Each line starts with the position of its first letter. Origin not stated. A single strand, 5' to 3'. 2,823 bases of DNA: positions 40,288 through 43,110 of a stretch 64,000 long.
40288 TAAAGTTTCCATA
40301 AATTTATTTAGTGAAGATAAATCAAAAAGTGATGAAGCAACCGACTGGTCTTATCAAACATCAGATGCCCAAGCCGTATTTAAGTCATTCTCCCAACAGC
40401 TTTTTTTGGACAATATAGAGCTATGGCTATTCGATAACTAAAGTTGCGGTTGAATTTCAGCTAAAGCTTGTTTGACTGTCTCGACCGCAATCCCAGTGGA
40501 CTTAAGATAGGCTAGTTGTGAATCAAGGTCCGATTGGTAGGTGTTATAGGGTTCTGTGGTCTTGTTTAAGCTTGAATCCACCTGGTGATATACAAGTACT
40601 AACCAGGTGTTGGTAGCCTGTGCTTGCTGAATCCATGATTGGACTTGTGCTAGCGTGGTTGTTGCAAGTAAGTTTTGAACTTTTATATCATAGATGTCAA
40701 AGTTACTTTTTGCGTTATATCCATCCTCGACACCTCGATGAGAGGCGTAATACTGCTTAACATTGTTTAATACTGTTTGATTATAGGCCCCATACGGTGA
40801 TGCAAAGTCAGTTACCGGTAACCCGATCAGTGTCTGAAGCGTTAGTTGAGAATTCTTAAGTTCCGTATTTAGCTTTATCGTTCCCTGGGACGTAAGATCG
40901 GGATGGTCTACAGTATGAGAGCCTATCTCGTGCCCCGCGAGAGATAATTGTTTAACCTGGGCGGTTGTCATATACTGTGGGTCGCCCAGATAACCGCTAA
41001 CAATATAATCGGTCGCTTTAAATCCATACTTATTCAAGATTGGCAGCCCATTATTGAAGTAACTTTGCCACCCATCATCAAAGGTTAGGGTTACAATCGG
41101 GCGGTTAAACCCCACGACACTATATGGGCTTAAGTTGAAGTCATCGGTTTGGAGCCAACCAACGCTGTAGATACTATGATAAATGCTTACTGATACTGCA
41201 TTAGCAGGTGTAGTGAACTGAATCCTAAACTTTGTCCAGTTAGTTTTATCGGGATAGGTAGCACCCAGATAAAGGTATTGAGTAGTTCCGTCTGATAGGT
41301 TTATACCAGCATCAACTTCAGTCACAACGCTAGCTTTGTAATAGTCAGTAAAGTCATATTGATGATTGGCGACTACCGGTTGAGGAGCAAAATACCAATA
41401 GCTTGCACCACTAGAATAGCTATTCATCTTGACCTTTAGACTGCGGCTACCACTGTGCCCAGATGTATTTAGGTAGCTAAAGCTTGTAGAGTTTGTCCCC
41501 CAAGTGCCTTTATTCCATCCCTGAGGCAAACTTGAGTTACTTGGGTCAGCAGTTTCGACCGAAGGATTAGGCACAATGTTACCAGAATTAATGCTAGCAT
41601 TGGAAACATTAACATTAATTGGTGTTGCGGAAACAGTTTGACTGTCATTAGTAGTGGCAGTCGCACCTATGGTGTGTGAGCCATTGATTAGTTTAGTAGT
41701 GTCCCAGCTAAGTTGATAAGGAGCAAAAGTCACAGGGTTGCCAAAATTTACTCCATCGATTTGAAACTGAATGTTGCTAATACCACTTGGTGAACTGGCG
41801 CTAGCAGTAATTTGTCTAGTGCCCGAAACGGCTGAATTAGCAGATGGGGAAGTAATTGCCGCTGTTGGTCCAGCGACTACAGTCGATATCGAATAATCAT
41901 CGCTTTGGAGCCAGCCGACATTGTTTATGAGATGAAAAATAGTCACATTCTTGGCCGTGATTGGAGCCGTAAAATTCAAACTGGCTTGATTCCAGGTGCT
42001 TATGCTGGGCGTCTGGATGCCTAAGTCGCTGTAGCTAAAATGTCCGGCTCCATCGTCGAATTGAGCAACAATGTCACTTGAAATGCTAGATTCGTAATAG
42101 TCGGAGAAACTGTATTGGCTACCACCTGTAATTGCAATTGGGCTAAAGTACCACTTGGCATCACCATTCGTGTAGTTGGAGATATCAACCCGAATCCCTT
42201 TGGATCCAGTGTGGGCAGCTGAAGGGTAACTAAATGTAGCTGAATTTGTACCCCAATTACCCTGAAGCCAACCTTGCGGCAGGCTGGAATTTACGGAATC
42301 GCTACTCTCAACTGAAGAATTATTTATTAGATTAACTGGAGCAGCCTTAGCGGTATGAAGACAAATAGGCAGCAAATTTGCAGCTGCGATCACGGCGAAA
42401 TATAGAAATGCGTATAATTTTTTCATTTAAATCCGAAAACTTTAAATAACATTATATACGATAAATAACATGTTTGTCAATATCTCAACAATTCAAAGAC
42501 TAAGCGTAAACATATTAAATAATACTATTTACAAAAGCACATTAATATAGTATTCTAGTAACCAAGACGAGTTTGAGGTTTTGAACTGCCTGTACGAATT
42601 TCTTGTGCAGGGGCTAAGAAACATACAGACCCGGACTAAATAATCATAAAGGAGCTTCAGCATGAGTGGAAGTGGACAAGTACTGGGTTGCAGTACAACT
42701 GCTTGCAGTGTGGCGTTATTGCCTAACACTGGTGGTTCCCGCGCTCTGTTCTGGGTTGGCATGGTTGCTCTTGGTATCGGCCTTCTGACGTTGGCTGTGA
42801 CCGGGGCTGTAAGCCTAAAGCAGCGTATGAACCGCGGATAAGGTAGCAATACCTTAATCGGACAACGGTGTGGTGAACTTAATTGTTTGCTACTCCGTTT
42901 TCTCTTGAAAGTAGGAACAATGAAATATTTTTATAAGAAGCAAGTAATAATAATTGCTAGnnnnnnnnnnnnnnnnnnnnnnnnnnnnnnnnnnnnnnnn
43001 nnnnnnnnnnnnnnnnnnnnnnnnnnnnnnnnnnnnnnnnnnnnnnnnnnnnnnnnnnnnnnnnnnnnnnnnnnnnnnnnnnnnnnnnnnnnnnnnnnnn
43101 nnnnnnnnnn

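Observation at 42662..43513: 59-aa LPXTG mini-protein without a signal peptide, paired with its own sortase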

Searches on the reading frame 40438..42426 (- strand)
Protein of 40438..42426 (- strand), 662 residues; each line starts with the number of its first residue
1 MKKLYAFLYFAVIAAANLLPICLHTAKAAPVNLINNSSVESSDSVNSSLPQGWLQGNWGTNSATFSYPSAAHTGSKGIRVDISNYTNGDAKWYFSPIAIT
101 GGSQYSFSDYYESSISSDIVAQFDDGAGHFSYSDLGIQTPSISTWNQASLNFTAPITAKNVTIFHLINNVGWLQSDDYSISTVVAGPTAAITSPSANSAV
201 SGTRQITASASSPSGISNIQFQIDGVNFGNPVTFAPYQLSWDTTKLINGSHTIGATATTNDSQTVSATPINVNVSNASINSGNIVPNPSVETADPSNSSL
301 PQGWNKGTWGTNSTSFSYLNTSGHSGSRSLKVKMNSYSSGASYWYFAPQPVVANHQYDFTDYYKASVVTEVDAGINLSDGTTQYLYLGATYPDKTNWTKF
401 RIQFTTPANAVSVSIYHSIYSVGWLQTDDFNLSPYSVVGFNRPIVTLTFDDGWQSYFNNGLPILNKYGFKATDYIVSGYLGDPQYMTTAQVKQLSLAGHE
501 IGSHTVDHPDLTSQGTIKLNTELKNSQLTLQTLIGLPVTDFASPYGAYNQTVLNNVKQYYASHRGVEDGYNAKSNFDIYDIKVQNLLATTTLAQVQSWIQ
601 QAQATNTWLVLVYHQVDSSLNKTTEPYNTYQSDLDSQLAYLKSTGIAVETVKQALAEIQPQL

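Call 3: search_protein_families(library=pfam, proteins=[window:40438-42426:-], max_evalue=0.01)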
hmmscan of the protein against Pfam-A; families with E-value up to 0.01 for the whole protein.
window:40438-42426:- (662 aa): 3 families
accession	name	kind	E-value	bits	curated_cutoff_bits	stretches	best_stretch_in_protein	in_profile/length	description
PF01522.26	Polysacc_deac_1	-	8.6e-27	94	23.1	1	441-559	5-119/124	Polysaccharide deacetylase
PF17957.7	Big_7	-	1.8e-15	57.7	24.1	1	187-253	1-68/70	Bacterial Ig domain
PF02018.23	CBM_4_9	-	1.7e-05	25.6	25.9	1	308-416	16-128/136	Carbohydrate binding domain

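Call 4: search_protein_families(library=ncbifam, proteins=[window:40438-42426:-], max_evalue=0.1)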
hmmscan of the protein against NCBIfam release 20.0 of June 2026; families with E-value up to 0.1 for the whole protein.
window:40438-42426:- (662 aa): 13 families
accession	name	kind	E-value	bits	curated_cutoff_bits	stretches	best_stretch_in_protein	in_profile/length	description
NF050820.1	PolSacchBiosHfsH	equivalog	2.9e-18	66.4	400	1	440-619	31-213/249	oligosaccharide deacetylase HfsH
TIGR02764.1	spore_ybaN_pdaB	equivalog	2.7e-14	53.4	237.4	1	445-559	8-119/191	polysaccharide deacetylase family sporulation protein PdaB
TIGR02873.1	spore_ylxY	hypoth_equivalog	5.4e-11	42.2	391.5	1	429-556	71-195/268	probable sporulation protein, polysaccharide deacetylase family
TIGR04243.1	nodulat_NodB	equivalog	7.4e-11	41.9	240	1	445-557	4-114/197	chitooligosaccharide deacetylase NodB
NF045821.1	PgAcgDacpgdA1_Bac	equivalog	1.7e-10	40.2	400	1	435-553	79-195/282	peptidoglycan-N-acetylglucosamine deacetylase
TIGR02884.1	spore_pdaA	equivalog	7.1e-10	39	298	1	444-558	38-150/224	delta-lactam-biosynthetic de-N-acetylase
NF045820.1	PgAcgDacpgdA_Strep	equivalog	2.9e-09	36.3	800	1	410-555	235-377/463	peptidoglycan-N-acetylglucosamine deacetylase PgdA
TIGR03938.2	deacetyl_PgaB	equivalog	1.2e-06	27.1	321.9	1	445-484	66-105/621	poly-beta-1,6-N-acetyl-D-glucosamine N-deacetylase PgaB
TIGR03933.1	PIA_icaB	equivalog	2.1e-06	27.4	248.35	1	442-558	71-201/245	intercellular adhesin biosynthesis polysaccharide N-deacetylase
NF045822.1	PgAcgDacpgdA2_Bac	equivalog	5.4e-06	25.9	400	1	434-549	61-172/274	peptidoglycan-N-acetylglucosamine deacetylase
TIGR03006.1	pepcterm_polyde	equivalog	9.6e-05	21.6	276.2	1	461-550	40-125/272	XrtA system polysaccharide deacetylase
NF011176.0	PRK14581.1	equivalog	0.00015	20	1091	0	603-657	44-97/673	poly-beta-1,6-N-acetyl-D-glucosamine N-deacetylase PgaB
NF011177.0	PRK14582.1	equivalog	0.0014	17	923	1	445-481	109-145/671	poly-beta-1,6-N-acetyl-D-glucosamine N-deacetylase PgaB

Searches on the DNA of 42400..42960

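Call 66: search_rna_families(source=window, start=42400, end=42960, threshold=evalue, max_evalue=1)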
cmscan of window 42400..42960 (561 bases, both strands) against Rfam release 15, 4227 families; matches with E-value up to 1: 0.
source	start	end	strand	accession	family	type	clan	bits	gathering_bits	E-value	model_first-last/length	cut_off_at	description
